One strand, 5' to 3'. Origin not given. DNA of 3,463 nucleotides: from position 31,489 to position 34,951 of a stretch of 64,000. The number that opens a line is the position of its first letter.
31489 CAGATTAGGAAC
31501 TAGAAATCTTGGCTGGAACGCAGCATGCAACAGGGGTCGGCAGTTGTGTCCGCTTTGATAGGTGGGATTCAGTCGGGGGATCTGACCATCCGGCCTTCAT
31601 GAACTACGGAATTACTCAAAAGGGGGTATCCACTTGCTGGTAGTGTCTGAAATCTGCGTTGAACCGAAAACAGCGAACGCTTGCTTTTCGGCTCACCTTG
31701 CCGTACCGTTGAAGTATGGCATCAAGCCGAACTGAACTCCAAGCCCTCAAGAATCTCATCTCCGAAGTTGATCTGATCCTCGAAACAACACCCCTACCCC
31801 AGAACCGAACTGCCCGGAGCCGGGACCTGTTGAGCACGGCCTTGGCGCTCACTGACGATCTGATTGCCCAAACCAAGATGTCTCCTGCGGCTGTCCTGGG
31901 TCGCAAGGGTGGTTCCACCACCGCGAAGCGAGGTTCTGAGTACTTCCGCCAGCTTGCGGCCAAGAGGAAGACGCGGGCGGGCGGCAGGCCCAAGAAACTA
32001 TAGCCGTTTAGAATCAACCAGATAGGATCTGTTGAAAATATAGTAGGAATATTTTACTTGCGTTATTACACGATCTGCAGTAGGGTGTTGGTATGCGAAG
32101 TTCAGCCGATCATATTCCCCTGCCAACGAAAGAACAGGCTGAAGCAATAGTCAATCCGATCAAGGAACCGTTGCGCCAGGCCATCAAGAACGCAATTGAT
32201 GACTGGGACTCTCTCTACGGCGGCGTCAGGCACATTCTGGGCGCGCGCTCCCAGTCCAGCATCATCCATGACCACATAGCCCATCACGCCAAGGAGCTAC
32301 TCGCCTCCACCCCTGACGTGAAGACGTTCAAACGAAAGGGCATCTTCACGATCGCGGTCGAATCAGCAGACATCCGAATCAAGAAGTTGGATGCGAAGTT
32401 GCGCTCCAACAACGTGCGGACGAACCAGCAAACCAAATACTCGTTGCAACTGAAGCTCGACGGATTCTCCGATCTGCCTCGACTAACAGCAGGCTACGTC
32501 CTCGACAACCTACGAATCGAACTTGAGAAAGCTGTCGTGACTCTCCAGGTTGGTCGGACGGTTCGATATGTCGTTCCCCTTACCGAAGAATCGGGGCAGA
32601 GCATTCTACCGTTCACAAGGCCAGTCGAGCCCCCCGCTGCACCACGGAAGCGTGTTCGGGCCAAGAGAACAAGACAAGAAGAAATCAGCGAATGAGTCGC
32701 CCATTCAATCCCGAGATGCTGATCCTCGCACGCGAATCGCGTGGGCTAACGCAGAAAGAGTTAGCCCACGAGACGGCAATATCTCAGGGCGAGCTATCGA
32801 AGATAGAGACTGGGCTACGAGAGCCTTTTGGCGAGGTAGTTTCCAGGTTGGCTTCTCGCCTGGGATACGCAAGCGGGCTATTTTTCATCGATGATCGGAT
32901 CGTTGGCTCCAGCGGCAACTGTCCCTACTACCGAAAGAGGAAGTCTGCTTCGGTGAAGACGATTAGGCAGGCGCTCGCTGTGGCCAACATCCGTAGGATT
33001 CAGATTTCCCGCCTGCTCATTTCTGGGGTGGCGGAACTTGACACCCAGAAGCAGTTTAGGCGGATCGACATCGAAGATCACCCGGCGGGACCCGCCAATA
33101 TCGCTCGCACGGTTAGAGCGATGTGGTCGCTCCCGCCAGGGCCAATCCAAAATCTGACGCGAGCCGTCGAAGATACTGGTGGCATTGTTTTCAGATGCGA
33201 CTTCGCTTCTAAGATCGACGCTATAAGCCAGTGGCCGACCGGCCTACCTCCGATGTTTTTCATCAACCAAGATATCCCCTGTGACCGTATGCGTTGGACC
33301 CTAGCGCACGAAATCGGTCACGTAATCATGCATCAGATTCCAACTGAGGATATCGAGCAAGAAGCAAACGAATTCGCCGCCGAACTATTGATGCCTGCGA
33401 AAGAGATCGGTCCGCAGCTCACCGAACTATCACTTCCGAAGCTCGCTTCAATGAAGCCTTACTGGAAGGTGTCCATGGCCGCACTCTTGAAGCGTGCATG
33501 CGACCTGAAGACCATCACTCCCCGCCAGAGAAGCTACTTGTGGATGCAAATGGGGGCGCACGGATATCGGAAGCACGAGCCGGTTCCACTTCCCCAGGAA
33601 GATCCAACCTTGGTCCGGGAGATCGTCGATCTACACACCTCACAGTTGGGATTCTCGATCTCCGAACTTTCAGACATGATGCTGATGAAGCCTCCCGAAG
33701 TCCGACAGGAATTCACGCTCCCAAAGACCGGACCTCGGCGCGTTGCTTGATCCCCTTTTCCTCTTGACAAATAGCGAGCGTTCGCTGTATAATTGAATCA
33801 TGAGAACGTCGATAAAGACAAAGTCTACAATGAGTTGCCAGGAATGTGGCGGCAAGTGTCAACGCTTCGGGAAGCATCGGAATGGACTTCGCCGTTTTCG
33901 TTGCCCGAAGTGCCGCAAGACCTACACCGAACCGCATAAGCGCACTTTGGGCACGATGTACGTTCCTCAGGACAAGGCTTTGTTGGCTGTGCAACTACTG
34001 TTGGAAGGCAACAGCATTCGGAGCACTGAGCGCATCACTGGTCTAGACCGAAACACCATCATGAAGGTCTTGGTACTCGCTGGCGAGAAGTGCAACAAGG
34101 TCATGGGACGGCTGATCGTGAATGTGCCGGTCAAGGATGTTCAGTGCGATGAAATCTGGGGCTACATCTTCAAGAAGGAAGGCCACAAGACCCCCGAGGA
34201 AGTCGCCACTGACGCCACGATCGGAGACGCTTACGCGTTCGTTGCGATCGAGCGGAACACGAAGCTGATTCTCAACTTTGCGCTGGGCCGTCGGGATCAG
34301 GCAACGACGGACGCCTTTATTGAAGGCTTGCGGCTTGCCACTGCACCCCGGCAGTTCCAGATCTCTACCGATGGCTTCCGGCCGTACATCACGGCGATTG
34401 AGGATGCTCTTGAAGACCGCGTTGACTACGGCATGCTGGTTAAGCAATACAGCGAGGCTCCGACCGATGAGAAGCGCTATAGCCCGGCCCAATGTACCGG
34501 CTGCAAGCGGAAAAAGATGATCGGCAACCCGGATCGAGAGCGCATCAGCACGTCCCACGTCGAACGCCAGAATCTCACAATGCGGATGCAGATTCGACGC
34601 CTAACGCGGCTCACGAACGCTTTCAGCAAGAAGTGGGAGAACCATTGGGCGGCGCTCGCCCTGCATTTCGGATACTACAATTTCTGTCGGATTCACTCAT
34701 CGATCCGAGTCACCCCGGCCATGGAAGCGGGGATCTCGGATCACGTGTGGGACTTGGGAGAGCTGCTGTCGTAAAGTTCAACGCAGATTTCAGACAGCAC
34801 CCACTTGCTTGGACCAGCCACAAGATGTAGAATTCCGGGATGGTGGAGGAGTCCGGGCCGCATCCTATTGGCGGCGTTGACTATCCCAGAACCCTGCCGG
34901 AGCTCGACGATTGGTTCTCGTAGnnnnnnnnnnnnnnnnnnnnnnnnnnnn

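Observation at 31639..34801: Complete, apparently active IS1-family transporter element carrying a regulatory/effector cargo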

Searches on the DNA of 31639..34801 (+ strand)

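Call 91: search_dna_similar(query=window:31639-34801:+, collection=plasmids, mode=near, max_rows=10)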
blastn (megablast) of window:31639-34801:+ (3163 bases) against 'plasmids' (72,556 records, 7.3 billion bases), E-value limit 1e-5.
No match.

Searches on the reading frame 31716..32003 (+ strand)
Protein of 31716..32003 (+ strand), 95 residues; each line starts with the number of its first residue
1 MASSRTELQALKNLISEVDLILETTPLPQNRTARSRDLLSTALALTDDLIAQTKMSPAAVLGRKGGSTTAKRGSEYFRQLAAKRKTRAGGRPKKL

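Call 4: search_protein_families(library=pfam, proteins=[window:31716-32003:+], max_evalue=1)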
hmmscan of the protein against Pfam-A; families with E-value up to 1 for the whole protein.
window:31716-32003:+ (95 aa): 2 families
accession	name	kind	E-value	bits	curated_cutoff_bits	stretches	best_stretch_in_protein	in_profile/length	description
PF24414.1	DUF7547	-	0.021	15.3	27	1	4-60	94-148/209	Family of unknown function (DUF7547)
PF07554.19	FIVAR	-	0.17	13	29.2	1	9-60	3-56/71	FIVAR domain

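Call 6: search_protein_families(library=ncbifam, proteins=[window:31716-32003:+], max_evalue=1)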
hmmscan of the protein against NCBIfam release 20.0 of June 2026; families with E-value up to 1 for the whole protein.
window:31716-32003:+ (95 aa): 1 family
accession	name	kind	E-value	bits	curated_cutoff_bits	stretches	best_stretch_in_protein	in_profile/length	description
NF003717.0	PRK05327.1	equivalog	0.16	11.9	116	1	47-88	23-59/202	30S ribosomal protein S4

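Call 7: search_protein_families(library=padloc, proteins=[window:31716-32003:+], max_evalue=1)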
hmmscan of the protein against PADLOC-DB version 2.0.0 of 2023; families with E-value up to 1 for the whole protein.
window:31716-32003:+ (95 aa): 0 families

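Call 23: find_homologous_proteins(query=window:31716-32003:+, max_evalue=0.01)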
Query window:31716-32003:+ (95 aa): 750 proteins with E <= 0.01 among 757 candidates; the best 120 are listed.
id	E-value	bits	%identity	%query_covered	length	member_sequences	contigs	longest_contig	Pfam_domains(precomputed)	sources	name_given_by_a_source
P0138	4.9e-48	178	96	100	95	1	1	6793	-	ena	-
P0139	1.2e-46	174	94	99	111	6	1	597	-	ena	-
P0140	2.9e-46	173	91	99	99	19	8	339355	-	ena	-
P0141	1.5e-45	170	90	99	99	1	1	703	-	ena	-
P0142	5.1e-45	169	90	99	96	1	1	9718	-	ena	-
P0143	5.5e-45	168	90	99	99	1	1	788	-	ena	-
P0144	9.3e-45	168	89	99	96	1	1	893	-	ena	-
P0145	9.8e-45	168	90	98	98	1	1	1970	-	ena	-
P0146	2.8e-43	163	87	97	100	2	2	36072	-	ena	-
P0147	3.3e-43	163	84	100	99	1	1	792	-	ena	-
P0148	4.6e-43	162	86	99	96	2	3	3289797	-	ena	-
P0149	5.4e-43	162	86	99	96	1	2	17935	-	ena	-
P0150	5.5e-43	162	88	99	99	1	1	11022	-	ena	-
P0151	7.1e-43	162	87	99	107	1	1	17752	-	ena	-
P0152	2.3e-42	160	86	98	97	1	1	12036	-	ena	-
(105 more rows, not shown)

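Call 44: predict_structure(alignment_id=A2)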
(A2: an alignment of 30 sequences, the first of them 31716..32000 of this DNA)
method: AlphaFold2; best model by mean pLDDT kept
length: 95 residues; sequences in the alignment: 30
mean_pLDDT: 71.8   pTM: 0.45
mean pLDDT of the five models: 71.8, 68.9, 68.7, 66.8, 63.8
residues with pLDDT >= 90: 0; 70-90: 56; 50-70: 38; < 50: 1
segments of 3 or more residues with pLDDT < 50: none
pLDDT, mean of each block of 10 residues (from residue 1): 74 85 76 79 84 69 57 69 62 56
secondary structure, 60 per line:
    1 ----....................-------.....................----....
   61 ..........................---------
elements in order: H5-24 H32-52 H57-86

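Call 55: find_related_loci(query=A2, collection=metagenome_contigs, flank=5000)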
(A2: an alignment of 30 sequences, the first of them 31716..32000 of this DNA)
Query A2 (95 aa) in metagenome_contigs; peptide patterns used: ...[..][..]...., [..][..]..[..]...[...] (x = any residue, [..] = any of these).
600 stretches matched a pattern (row limit reached: there are more); 337 encode a relative of the query (tblastn E <= 1e-3); the best 80 are kept; 80 distinct loci.
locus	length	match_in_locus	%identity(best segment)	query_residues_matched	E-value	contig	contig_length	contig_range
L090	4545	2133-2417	77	1-94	1e-43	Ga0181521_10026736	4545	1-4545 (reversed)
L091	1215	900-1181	76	1-94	6e-45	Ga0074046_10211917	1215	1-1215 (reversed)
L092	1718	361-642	72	1-94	8e-43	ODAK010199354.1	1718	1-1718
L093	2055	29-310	74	1-94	3e-42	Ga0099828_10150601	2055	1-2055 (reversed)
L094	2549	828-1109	72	1-94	6e-42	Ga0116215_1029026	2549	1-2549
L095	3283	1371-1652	76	1-94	8e-42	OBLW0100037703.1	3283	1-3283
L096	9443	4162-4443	76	1-94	9e-42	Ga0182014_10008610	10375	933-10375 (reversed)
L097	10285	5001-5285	73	1-94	2e-41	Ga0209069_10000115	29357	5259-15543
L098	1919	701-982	72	1-94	1e-41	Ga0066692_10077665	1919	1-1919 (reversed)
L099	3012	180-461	70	1-94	3e-41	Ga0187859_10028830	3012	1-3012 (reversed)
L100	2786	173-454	71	1-94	4e-41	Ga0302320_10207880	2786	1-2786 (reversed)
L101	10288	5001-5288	72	1-95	4e-41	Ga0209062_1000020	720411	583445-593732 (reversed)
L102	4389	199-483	73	1-94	4e-41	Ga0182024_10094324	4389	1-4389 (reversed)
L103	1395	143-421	73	1-93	3e-41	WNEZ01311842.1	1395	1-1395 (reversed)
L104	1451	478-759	71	1-94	3e-41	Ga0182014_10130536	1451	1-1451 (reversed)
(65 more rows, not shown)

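Call 64: search_solved_structures(query=A2, max_evalue=1)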
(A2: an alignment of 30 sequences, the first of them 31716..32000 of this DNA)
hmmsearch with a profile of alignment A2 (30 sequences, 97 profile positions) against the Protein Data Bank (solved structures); distinct sequences matched with E-value up to 1: 1.
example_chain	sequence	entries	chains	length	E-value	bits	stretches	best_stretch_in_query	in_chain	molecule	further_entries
3gwq_A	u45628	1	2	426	0.66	13.4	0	34-66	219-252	D-serine deaminase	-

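Call 68: fold_search(model_id=the predicted structure, library=pdb)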
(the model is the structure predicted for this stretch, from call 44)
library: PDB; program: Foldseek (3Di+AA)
matches with E <= 10: 53; with E <= 0.001: 0
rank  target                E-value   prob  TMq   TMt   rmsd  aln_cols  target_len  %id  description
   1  9y9z_n                2.6e+00  0.08  0.23  0.25   6.7        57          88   21  Cryo-EM structure of conoid fiber from Toxoplasma gondii (24-nm repeat) (released 2025-12-03)
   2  4wyv_A                3.0e+00  0.54  0.45  0.22   2.4        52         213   13  Crystal Structure of Human Translin in Open Conformation (released 2014-11-26)
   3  4bpd_C                3.4e+00  0.38  0.38  0.39   2.7        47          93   15  Structure determination of an integral membrane kinase (released 2014-05-07)
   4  3ze4_C                3.6e+00  0.20  0.32  0.32   3.6        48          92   12  Crystal structure of the integral membrane diacylglycerol kinase - wild-type (released 2013-05-22)
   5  3zdm_A                3.6e+00  0.14  0.34  0.45  12.1        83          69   20  Crystal structure of the Sgt2 N domain and the Get5 UBL domain complex (released 2013-10-02)
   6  8tkp_A                4.1e+00  0.12  0.31  0.07  11.9        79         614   18  Structure of the C. elegans TMC-2 complex (released 2024-03-27)
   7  6dma_F                4.3e+00  0.69  0.45  0.61   1.0        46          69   11  DHD15_closed (released 2018-12-19)
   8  3pja_G                4.3e+00  0.38  0.41  0.20   2.1        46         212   13  Crystal structure of human C3PO complex (released 2011-05-11)
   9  4wyv_E                4.6e+00  0.35  0.38  0.18   2.0        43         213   14  Crystal Structure of Human Translin in Open Conformation (released 2014-11-26)
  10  3pja_A                4.9e+00  0.33  0.38  0.18   2.1        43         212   14  Crystal structure of human C3PO complex (released 2011-05-11)
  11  3gnl_B                4.9e+00  0.33  0.41  0.19   3.0        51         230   18  Structure of uncharacterized protein (LMOf2365_1472) from Listeria monocytogenes serotype 4b (released 2009-04-21)
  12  7s8t_J                4.9e+00  0.13  0.37  0.41   5.1        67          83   18  M. xanthus ferritin-like protein EncC (released 2022-02-02)
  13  7emf_U                4.9e+00  0.09  0.33  0.28  10.4        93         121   19  Human Mediator (deletion of MED1-IDR) in a Tail-extended conformation (released 2021-05-05)
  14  6dma_D                5.3e+00  0.57  0.43  0.59   0.8        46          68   11  DHD15_closed (released 2018-12-19)
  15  8trh_U                5.3e+00  0.11  0.37  0.32   9.7        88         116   19  The IDRc bound human core Mediator complex (released 2024-10-09)
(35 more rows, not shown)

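Call 93: search_dna_similar(query=window:31716-32000:+, collection=plasmids, mode=protein, max_rows=15, max_evalue=0.001)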
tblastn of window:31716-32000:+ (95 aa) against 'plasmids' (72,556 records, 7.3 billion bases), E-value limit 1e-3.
No match.
